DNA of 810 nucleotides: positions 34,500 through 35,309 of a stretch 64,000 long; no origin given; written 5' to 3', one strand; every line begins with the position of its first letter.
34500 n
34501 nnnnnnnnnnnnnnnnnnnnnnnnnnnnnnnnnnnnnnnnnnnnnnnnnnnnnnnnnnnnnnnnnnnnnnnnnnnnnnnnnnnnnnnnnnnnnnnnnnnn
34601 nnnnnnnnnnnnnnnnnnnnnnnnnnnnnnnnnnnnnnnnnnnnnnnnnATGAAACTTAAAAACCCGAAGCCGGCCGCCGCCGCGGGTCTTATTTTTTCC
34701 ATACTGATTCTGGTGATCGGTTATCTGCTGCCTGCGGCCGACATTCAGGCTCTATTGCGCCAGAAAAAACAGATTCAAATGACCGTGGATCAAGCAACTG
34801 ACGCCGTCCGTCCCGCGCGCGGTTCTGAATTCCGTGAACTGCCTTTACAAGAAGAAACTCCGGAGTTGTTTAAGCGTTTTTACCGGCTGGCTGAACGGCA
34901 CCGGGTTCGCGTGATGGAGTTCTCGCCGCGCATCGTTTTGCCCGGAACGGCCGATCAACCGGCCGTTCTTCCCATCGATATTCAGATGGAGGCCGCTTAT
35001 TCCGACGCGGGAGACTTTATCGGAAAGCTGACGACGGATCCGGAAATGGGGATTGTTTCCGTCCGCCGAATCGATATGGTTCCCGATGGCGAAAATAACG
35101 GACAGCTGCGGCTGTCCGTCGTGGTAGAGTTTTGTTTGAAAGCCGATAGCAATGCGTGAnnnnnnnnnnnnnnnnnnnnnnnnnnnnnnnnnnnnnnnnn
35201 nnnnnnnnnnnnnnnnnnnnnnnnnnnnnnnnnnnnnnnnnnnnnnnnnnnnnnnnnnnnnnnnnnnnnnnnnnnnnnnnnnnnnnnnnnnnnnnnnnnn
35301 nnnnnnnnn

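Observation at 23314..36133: T4P/T2SS-hybrid pilus cluster with no secretin, three interleaved two-component modules and a terminal transglutaminase-like protease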

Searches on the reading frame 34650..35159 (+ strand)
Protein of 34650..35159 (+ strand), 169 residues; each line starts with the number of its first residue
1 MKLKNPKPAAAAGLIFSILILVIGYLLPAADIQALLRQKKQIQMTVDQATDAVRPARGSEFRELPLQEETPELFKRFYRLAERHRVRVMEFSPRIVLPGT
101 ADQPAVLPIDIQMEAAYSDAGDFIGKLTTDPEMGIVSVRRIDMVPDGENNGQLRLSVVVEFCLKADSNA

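Call 5: search_protein_families(library=pfam, max_evalue=1, proteins=[window:34650-35159:+])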
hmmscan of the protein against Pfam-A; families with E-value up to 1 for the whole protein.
window:34650-35159:+ (169 aa): 1 family
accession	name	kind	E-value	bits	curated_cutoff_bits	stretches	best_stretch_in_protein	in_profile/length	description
PF04350.18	PilO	-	8.2e-07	29.7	22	1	58-159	40-138/145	Pilus assembly protein, PilO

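Call 40: search_protein_families(library=ncbifam, max_evalue=0.001, proteins=[window:34650-35159:+])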
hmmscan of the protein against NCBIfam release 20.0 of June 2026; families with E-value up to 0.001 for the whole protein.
window:34650-35159:+ (169 aa): 0 families
